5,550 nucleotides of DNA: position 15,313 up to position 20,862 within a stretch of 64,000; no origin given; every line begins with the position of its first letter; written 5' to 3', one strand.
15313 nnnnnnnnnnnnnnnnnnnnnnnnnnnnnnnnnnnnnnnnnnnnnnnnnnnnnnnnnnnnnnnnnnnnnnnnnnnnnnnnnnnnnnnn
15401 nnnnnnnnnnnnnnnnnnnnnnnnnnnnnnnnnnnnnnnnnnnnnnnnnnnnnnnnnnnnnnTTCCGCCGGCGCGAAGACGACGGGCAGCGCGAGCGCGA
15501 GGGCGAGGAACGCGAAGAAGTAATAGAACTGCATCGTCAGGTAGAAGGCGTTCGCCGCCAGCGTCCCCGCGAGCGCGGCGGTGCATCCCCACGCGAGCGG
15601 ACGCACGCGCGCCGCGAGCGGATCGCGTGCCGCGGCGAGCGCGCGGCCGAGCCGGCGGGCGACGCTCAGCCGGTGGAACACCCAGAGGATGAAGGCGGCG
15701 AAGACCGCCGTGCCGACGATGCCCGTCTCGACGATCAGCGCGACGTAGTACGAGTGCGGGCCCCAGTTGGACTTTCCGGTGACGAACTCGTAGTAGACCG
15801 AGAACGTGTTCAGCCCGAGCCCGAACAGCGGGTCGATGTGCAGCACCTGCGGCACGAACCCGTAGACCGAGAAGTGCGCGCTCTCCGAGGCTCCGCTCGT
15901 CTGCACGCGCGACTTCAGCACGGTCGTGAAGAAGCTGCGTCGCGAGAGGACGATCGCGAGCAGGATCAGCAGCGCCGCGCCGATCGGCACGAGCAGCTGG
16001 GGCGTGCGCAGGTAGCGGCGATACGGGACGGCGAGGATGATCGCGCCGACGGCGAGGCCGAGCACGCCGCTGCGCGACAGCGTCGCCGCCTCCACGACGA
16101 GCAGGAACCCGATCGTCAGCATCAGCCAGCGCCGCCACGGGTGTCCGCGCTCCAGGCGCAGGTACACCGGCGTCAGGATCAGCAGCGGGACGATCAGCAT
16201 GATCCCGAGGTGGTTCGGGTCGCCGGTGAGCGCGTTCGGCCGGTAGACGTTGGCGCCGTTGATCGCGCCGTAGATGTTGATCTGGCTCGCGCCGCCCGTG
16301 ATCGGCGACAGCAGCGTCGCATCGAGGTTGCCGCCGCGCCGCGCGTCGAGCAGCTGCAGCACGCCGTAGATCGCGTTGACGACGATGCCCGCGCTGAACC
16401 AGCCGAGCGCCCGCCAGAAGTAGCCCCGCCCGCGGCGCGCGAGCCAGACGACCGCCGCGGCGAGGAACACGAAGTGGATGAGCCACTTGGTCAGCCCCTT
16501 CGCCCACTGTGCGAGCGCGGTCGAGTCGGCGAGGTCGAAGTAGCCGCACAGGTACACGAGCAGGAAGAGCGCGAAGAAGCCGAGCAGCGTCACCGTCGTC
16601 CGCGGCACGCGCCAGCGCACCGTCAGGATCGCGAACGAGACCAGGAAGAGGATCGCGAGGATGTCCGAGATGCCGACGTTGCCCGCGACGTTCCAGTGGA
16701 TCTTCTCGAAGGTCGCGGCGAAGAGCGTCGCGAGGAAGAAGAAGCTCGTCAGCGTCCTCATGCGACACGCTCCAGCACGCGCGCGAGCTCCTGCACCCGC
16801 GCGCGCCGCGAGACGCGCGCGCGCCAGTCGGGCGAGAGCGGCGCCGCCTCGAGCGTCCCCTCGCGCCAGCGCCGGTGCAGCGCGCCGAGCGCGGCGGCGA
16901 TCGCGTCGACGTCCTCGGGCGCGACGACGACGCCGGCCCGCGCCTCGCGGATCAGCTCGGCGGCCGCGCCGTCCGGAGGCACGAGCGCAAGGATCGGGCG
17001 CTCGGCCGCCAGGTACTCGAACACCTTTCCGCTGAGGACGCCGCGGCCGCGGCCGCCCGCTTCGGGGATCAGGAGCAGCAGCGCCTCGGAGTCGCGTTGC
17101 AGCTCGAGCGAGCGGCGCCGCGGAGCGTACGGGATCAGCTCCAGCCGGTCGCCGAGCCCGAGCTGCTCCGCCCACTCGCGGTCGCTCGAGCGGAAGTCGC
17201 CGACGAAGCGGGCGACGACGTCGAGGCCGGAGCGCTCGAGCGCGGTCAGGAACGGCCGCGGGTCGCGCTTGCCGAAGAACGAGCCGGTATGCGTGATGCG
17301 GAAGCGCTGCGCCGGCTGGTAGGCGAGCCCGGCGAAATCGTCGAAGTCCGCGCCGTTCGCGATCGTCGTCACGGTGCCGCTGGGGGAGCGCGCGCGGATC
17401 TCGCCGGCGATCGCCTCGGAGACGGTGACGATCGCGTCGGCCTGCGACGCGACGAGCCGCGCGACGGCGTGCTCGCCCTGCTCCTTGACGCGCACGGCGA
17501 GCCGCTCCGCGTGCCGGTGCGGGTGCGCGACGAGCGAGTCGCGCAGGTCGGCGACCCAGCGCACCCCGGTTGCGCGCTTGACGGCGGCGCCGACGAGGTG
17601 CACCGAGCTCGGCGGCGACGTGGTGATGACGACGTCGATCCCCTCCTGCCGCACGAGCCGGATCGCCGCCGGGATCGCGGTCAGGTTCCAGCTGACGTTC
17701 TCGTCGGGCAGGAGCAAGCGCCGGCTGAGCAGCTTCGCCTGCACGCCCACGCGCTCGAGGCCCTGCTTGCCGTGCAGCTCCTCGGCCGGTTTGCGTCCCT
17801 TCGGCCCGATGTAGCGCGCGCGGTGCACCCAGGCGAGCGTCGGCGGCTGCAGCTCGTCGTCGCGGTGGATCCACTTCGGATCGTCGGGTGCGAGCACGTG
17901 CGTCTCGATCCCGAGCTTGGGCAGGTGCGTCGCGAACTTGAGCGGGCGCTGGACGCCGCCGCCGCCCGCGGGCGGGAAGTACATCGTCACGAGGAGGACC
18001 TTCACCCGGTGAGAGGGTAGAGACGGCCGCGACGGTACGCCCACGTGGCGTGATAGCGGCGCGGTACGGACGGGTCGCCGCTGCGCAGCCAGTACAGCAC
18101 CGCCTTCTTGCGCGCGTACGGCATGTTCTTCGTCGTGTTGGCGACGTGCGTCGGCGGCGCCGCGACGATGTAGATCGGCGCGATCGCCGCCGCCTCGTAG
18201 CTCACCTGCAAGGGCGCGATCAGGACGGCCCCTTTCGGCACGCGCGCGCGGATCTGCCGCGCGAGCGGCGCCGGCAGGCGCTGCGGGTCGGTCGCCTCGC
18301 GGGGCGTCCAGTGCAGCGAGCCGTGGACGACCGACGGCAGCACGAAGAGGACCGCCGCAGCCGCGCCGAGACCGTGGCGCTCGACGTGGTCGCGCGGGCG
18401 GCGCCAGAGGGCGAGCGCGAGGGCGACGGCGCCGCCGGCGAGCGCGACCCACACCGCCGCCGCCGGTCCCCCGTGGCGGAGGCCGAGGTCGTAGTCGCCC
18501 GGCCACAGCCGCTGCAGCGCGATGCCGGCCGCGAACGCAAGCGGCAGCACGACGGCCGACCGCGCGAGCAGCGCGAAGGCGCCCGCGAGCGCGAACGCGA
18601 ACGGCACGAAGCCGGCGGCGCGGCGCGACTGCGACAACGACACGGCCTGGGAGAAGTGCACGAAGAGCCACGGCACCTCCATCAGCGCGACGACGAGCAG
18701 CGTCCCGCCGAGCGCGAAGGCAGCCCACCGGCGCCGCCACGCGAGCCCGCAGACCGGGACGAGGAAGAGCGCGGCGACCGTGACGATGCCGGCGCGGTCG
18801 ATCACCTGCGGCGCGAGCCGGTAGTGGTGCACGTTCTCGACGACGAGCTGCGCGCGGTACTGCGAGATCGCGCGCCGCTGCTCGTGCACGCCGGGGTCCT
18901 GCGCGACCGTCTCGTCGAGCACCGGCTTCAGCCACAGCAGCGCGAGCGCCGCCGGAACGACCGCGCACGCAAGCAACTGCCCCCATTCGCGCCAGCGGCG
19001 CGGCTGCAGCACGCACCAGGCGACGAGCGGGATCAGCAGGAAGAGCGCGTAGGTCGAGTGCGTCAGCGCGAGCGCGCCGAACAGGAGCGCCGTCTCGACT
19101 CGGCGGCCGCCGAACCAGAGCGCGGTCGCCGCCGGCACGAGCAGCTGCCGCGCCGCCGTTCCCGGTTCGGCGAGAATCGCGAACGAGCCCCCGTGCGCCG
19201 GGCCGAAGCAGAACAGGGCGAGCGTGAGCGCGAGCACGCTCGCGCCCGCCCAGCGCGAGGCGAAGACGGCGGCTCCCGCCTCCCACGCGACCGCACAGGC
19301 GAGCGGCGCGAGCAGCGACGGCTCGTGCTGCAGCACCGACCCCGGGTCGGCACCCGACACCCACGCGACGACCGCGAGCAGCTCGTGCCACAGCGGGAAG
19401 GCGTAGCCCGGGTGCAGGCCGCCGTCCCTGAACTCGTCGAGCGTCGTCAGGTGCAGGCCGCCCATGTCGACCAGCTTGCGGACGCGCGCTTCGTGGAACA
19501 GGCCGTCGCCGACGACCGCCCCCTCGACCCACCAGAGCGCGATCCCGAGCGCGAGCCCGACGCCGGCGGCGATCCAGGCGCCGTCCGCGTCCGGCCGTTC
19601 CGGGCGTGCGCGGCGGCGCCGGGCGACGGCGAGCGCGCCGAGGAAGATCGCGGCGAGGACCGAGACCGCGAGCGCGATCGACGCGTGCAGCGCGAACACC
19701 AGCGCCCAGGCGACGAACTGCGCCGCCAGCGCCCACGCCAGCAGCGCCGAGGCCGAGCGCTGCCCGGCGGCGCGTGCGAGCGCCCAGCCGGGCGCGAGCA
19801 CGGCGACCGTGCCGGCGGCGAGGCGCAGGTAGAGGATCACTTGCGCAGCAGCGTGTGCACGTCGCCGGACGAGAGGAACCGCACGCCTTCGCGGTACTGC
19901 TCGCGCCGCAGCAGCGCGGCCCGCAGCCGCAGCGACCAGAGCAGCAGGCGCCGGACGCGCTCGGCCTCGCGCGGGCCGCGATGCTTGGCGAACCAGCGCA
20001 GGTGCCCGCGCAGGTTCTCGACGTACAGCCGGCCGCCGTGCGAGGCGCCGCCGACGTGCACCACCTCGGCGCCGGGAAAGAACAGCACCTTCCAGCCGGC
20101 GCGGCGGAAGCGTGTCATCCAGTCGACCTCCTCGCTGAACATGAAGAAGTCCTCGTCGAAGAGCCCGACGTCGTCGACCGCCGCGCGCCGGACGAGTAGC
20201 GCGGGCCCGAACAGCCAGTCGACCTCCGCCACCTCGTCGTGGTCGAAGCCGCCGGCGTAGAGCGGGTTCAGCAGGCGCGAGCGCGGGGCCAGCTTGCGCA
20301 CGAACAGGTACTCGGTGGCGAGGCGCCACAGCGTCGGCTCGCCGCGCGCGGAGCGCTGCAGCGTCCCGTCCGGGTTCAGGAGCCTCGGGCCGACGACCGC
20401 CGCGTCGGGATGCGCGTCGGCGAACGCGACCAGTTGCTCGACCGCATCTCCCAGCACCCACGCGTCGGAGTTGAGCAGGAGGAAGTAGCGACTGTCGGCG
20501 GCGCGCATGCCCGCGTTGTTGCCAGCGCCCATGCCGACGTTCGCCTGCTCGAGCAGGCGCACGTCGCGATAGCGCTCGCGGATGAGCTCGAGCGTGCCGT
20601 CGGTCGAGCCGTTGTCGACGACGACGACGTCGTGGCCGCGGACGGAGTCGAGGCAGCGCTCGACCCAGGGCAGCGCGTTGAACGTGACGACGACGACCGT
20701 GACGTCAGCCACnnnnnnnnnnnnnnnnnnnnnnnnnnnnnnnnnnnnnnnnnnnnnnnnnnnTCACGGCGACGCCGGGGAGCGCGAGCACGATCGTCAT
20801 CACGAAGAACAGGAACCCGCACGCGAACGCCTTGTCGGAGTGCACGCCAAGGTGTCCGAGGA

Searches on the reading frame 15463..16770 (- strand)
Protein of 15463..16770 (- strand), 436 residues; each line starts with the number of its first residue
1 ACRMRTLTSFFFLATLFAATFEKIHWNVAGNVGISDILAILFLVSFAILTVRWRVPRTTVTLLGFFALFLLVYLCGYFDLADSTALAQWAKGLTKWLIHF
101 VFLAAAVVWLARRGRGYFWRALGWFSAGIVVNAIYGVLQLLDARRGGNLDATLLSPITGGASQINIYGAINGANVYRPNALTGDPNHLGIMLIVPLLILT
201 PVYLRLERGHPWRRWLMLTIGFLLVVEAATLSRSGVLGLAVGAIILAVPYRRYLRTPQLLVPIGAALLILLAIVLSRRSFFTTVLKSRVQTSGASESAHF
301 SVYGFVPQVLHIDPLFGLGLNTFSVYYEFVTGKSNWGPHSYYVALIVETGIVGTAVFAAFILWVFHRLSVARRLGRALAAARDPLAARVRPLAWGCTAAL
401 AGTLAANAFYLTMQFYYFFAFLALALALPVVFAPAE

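Call 13: search_protein_families(library=pfam, proteins=[window:15463-16770:-], max_evalue=0.01)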
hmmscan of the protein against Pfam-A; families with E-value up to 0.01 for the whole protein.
window:15463-16770:- (436 aa): 1 family
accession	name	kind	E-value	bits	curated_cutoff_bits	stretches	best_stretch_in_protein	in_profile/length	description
PF04932.20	Wzy_C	-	7.3e-11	42.5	31.7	1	222-358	5-149/149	O-Antigen ligase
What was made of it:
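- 14465..18020 (-): GT4 (14465 to about 15460), Wzy_C polymerase/ligase-like protein (15460 to about 16770) and GT4 (16758 to about 18020). Start codons are approximate. Pfam (call 13).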

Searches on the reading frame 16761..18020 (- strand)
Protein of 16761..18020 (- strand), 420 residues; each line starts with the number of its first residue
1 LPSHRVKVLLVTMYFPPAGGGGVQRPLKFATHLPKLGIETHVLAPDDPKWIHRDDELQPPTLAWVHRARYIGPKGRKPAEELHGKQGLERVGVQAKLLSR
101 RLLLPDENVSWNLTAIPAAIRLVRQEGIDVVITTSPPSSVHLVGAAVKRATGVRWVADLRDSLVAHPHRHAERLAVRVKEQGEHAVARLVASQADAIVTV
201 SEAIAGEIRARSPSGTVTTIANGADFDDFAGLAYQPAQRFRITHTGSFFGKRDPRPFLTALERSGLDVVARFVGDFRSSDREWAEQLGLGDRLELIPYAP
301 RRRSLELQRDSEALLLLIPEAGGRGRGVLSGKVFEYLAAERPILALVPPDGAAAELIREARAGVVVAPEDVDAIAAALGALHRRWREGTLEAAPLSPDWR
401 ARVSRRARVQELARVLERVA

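Call 13: search_protein_families(library=pfam, proteins=[window:16761-18020:-], max_evalue=0.01)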
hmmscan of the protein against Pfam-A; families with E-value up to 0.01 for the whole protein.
window:16761-18020:- (420 aa): 4 families
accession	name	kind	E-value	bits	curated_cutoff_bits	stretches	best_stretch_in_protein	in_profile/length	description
PF13439.12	Glyco_transf_4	-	3.7e-13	50.3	28.5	1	20-227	2-169/170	Glycosyltransferase Family 4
PF13579.12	Glyco_trans_4_4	-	4.7e-13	50.2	29.7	1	20-223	1-158/158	Glycosyl transferase 4-like domain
PF13692.12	Glyco_trans_1_4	-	7.3e-07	30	27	1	267-382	33-140/142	Glycosyl transferases group 1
PF00534.26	Glycos_transf_1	-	9.8e-06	25.6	26.4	1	248-378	24-152/172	Glycosyl transferases group 1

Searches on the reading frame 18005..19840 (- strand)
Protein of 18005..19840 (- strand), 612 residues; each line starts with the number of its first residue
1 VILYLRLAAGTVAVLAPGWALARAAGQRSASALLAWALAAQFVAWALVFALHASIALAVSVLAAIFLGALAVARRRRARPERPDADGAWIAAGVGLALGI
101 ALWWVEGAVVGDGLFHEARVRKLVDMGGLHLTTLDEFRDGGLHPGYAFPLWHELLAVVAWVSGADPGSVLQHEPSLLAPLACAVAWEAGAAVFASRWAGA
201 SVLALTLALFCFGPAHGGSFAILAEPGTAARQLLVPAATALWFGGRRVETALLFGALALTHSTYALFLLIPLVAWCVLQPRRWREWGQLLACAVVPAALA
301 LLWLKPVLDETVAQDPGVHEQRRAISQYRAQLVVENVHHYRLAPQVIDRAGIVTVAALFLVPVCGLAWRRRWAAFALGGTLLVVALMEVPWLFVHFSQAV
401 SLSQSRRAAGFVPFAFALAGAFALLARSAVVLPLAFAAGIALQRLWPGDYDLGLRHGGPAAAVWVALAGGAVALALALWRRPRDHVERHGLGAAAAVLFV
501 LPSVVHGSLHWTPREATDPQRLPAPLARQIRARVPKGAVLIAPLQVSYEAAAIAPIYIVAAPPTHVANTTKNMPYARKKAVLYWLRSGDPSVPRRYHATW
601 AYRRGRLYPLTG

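Call 13: search_protein_families(library=pfam, proteins=[window:18005-19840:-], max_evalue=0.01)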
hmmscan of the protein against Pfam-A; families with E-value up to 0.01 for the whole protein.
window:18005-19840:- (612 aa): 1 family
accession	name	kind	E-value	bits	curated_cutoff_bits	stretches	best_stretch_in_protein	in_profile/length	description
PF20176.3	DUF6541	-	0.0034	16.1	29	1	8-105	240-339/646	Family of unknown function (DUF6541)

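Call 81: search_protein_families(library=ncbifam, proteins=[window:18005-19840:-], max_evalue=0.0001)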
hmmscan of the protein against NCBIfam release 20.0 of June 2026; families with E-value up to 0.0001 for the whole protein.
window:18005-19840:- (612 aa): 0 families
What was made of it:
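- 18002..19840 (-): 612-aa membrane protein with about 12 TM segments (Mem612). It is a candidate extracytoplasmic glycosyltransferase, but this is unverified. Only a weak DUF6541 hit (call 13) and no NCBIfam hit (call 81).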

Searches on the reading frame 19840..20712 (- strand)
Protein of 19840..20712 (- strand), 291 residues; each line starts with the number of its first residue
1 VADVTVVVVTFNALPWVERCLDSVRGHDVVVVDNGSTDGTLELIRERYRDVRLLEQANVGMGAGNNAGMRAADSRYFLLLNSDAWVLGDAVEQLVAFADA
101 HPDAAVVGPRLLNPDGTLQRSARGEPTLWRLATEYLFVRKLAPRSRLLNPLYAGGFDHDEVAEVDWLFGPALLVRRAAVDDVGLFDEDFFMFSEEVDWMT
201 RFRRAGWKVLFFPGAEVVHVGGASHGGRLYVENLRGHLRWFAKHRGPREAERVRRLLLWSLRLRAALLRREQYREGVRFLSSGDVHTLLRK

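Call 5: search_protein_families(library=pfam, proteins=[window:19840-20712:-], max_evalue=0.01)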
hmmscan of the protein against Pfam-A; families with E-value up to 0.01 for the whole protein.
window:19840-20712:- (291 aa): 4 families
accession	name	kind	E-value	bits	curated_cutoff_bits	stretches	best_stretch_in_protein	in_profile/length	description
PF00535.33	Glycos_transf_2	-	2.3e-25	89.9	23.3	1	5-126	1-131/168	Glycosyl transferase family 2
PF13641.12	Glyco_tranf_2_3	-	6.1e-14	53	27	1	3-224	2-216/230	Glycosyltransferase like family 2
PF13632.12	Glyco_trans_2_3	-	1e-06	29.2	27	1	168-230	73-129/198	Glycosyl transferase family group 2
PF10111.15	Glyco_tranf_2_2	-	0.00011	22.3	27.3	1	28-204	31-201/276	Glycosyltransferase like family 2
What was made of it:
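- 19837..21700 (-): GT2 (19837-20712) and an LPG_synthase_TM flippase-like protein (20705 to about 21700). Pfam Glycos_transf_2 E 2e-25 (call 5).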

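Call 81: search_protein_families(library=ncbifam, proteins=[window:19840-20712:-], max_evalue=0.0001)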
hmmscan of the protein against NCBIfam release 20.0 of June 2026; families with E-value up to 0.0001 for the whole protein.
window:19840-20712:- (291 aa): 11 families
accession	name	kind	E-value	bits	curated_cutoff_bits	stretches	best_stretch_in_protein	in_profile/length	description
TIGR03965.1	mycofact_glyco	equivalog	6.2e-19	68.2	280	2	2-119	74-202/467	mycofactocin biosynthesis glycosyltransferase MftF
NF041875.1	EPS_EpsD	equivalog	2e-17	63.6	370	1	4-247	1-235/325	exopolysaccharide biosynthesis glycosyltransferase EpsD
NF007482.0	PRK10073.1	equivalog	3.2e-11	42.8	423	1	3-100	7-112/334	glycosyltransferase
TIGR01556.1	rhamnosyltran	subfamily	3.4e-11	42.8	200.55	1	27-113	22-114/281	rhamnosyltransferase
TIGR03937.1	PgaC_IcaA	equivalog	2.2e-09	36.8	422.3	1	4-111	47-165/407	poly-beta-1,6-N-acetyl-D-glucosamine synthase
TIGR04283.1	glyco_like_mftF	equivalog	2.1e-08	34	182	1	23-98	23-97/221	TIGR04283 family arsenosugar biosynthesis glycosyltransferase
NF038302.1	EPS_HpsE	equivalog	2.9e-07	29.7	300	1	3-110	2-123/307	hormogonium polysaccharide biosynthesis glycosyltransferase HpsE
TIGR04182.1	glyco_TIGR04182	equivalog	3.9e-07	29.7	325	1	3-115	1-114/293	S-layer glycoprotein N-glycosyltransferase AglJ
TIGR04009.1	wcaE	equivalog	5.3e-07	29.2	369.2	1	7-114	16-123/248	colanic acid biosynthesis glycosyltransferase WcaE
NF047683.1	TeichurnBiosyTuaG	equivalog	5.9e-07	29.4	400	1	4-104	8-117/252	teichuronic acid biosynthesis protein TuaG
NF045692.1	OglycostaseCruG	equivalog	3.7e-05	22.8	600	0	1-88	40-133/386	2'-O-glycosyltransferase CruG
